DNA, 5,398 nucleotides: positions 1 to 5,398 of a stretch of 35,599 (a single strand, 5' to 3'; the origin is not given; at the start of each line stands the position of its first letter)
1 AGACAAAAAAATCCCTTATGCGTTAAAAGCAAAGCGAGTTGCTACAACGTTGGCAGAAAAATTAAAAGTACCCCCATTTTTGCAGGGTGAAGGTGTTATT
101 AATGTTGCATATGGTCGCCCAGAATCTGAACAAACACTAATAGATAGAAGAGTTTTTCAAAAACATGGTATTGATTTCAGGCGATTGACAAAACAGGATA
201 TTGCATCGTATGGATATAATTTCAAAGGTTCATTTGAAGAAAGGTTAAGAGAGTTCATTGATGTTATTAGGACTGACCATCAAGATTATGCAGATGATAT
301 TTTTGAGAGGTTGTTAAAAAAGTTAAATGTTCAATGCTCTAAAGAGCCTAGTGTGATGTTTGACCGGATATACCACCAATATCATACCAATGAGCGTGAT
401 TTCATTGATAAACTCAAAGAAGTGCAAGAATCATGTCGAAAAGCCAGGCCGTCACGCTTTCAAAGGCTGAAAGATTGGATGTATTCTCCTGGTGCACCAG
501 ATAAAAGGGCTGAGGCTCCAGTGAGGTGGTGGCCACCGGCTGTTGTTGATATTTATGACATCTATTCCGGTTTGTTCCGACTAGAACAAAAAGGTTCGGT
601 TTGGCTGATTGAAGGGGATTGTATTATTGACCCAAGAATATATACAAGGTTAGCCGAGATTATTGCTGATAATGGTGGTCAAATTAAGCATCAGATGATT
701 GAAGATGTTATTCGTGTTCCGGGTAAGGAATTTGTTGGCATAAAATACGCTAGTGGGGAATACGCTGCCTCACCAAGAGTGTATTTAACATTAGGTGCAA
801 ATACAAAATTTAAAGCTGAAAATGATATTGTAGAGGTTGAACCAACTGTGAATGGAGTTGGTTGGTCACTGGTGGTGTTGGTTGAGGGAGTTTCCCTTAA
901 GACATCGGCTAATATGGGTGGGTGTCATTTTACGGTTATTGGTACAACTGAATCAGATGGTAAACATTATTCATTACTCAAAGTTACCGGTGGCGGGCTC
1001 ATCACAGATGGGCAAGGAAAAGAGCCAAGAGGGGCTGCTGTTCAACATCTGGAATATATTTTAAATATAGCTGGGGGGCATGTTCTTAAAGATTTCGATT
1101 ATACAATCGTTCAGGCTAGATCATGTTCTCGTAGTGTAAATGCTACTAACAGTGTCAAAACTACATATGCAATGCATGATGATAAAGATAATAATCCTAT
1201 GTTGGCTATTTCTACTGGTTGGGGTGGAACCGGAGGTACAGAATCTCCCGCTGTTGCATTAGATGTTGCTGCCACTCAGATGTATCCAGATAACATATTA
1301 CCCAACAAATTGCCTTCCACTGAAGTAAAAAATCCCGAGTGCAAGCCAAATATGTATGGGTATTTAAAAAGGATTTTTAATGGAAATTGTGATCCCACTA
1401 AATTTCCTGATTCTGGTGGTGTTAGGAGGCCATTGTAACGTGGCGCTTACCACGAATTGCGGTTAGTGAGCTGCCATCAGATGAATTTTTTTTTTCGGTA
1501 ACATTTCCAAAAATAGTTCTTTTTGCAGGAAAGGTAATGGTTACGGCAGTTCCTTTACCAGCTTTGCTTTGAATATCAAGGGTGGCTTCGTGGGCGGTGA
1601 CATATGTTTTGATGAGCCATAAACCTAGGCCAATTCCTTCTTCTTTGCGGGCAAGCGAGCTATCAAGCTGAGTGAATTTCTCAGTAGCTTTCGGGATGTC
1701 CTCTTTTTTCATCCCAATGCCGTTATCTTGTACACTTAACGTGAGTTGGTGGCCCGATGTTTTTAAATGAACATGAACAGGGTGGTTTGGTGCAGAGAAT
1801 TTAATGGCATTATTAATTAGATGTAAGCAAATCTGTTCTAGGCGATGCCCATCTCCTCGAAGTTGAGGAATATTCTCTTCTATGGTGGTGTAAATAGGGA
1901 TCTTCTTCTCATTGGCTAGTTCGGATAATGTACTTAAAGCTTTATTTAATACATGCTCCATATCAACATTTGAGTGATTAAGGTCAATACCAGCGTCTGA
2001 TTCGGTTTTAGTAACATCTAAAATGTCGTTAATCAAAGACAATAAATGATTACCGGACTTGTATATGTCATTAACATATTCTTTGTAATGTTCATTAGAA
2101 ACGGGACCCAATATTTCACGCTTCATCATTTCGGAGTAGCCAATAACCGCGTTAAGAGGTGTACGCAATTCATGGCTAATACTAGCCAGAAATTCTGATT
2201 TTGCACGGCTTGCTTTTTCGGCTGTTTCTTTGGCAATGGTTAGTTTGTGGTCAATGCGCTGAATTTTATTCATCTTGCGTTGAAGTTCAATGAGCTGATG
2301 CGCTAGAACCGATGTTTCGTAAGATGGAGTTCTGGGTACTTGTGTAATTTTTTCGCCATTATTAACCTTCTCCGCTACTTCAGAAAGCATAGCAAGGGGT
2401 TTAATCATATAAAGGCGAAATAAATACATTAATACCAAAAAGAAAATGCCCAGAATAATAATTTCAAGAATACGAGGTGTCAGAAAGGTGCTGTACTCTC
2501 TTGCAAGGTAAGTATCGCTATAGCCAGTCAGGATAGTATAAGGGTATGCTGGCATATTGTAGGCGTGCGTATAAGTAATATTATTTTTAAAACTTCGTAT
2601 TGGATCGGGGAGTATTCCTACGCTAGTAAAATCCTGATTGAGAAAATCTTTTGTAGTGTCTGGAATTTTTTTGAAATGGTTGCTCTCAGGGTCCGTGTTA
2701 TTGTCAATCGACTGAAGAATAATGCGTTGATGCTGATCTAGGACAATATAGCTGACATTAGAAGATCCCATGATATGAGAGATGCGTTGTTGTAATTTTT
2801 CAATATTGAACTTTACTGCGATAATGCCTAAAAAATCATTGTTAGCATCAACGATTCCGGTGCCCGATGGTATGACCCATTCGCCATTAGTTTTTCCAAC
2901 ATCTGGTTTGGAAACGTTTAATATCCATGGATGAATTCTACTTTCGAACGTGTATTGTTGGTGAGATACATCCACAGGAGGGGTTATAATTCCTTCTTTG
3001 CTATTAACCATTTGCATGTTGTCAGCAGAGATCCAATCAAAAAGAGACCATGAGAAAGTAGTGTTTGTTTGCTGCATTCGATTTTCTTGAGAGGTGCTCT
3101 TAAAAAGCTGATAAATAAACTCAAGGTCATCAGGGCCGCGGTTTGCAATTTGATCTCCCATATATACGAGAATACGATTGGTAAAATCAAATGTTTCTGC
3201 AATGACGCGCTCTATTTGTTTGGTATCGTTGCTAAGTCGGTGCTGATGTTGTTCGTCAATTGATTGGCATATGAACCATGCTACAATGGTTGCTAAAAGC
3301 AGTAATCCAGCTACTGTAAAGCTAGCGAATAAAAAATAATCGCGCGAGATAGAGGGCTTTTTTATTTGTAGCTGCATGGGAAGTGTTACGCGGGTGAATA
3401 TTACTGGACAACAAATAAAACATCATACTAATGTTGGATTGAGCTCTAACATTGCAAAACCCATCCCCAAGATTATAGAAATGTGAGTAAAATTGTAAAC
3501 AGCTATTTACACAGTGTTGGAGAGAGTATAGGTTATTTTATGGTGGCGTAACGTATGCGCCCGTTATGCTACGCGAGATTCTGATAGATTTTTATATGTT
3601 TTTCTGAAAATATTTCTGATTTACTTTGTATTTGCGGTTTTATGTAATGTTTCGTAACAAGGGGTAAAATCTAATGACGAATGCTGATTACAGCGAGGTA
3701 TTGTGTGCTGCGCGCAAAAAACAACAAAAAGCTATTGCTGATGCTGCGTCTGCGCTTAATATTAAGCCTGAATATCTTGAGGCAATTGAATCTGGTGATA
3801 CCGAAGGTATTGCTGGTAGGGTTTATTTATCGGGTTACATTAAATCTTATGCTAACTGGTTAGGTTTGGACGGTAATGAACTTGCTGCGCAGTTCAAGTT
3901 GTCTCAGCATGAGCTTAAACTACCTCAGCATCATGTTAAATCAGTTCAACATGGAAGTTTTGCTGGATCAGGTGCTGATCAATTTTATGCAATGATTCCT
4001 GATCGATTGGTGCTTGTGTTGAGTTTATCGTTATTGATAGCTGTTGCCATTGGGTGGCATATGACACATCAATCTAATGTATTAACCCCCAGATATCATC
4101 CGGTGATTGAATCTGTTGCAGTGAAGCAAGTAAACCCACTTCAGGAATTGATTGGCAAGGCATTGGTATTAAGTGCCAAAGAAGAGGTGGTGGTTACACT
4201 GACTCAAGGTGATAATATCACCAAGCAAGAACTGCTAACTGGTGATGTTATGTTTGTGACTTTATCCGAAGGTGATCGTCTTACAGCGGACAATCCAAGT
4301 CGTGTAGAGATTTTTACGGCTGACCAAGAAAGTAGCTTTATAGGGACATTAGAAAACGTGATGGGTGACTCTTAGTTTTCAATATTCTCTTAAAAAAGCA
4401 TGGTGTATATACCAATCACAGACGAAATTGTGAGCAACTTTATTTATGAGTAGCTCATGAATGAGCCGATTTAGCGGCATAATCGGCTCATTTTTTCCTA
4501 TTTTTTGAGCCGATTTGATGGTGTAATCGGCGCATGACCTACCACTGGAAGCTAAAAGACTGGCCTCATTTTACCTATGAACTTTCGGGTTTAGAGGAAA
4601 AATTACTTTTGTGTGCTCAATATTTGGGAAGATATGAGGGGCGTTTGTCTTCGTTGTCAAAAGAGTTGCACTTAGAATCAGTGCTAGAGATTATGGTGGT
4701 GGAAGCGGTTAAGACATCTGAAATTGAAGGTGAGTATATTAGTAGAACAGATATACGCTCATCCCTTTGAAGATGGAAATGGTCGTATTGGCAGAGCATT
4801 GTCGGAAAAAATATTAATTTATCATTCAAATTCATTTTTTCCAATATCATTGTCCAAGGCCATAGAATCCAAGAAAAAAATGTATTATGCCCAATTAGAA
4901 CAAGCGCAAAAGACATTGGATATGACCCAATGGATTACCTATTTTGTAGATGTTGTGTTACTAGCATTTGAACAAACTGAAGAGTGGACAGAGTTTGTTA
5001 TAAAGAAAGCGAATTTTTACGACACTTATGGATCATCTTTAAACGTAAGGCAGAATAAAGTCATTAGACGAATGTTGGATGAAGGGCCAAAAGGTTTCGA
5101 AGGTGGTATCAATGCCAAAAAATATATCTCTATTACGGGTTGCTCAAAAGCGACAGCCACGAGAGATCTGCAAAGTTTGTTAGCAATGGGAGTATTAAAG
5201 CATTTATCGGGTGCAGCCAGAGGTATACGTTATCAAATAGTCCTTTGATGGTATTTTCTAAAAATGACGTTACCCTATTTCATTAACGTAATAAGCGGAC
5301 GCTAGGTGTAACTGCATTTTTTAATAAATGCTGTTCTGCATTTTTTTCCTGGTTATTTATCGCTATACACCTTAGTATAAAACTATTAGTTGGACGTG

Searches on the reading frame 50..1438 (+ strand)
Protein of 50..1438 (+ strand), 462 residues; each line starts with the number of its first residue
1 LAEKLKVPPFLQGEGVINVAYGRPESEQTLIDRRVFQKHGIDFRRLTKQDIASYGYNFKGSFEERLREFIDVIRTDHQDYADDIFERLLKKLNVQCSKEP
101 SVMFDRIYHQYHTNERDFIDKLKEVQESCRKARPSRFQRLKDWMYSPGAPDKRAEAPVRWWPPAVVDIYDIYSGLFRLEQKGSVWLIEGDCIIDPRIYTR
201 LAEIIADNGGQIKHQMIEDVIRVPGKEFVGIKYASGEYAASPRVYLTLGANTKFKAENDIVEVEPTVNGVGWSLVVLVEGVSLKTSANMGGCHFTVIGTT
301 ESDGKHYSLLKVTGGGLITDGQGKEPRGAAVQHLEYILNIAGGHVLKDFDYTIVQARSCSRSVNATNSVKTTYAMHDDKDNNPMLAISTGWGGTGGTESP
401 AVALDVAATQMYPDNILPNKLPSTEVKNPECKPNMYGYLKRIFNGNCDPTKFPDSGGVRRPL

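Call 17: search_protein_families(library=pfam, proteins=[window:50-1438:+], max_evalue=0.00001)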
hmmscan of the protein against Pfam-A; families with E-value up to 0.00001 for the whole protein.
window:50-1438:+ (462 aa): 1 family
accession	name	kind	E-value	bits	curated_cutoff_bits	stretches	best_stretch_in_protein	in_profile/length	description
PF01266.30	DAO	-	2e-06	28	27.9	0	136-407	98-351/353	FAD dependent oxidoreductase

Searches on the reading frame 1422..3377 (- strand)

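Call 17: search_protein_families(library=pfam, proteins=[window:1422-3377:-], max_evalue=0.00001)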
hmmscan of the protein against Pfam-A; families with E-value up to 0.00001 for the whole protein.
window:1422-3377:- (651 aa): 4 families
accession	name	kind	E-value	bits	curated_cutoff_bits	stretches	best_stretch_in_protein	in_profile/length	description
PF02518.31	HATPase_c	-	2.2e-25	89.7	26.4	1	508-619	1-110/111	Histidine kinase-, DNA gyrase B-, and HSP90-like ATPase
PF00512.31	HisKA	-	1.8e-21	76.4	26.9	1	392-460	1-65/66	His Kinase A (phospho-acceptor) domain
PF13581.12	HATPase_c_2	-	2.4e-06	28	27.4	1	521-615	40-126/127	Histidine kinase-like ATPase domain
PF02743.24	dCache_1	-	9.9e-06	25.7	45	0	42-230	5-184/240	Cache domain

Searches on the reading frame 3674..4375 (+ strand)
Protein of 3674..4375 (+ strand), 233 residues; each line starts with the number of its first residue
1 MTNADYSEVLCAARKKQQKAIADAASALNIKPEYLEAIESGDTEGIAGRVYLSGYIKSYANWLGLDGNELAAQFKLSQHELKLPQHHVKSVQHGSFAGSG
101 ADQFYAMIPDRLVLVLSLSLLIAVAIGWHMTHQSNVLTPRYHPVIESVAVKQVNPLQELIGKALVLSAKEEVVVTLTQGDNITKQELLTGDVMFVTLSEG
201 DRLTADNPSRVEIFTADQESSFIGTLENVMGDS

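Call 4: search_protein_families(library=pfam, proteins=[window:3674-4375:+], max_evalue=0.1)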
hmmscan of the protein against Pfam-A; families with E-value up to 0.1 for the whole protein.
window:3674-4375:+ (233 aa): 3 families
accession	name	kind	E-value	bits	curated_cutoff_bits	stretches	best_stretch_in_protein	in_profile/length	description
PF13413.12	HTH_25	-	2.9e-17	62.7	24.6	1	10-70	2-62/62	Helix-turn-helix domain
PF12844.13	HTH_19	-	0.0064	16.8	30.2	1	12-72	6-60/64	Helix-turn-helix domain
PF01381.28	HTH_3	-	0.043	14.3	23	0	12-43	3-34/55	Helix-turn-helix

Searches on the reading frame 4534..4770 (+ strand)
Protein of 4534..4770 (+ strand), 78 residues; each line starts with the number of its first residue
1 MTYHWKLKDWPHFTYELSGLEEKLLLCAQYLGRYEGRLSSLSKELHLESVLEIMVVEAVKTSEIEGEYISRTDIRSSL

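Call 4: search_protein_families(library=pfam, proteins=[window:4534-4770:+], max_evalue=0.1)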
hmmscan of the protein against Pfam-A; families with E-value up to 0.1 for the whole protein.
window:4534-4770:+ (78 aa): 2 families
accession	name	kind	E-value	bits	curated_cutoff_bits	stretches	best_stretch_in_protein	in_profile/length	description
PF13776.11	DUF4172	-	3.1e-20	72.7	25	1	3-78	1-76/82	Domain of unknown function (DUF4172)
PF13784.11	Fic_N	-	0.0061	17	26.7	1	29-74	9-52/82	Fic/DOC family N-terminal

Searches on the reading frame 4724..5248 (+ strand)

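Call 4: search_protein_families(library=pfam, proteins=[window:4724-5248:+], max_evalue=0.1)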
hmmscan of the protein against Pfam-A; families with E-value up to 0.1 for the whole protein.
window:4724-5248:+ (174 aa): 3 families
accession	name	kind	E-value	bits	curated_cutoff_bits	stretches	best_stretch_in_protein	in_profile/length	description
PF02661.23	Fic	-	1e-05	26.7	24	1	7-31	69-93/93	Fic/DOC family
PF03134.24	TB2_DP1_HVA22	-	0.048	14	27.2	1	55-100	6-48/77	TB2/DP1, HVA22 family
PF14418.11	OHA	-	0.096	13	26.1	0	25-52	43-70/77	OST-HTH Associated domain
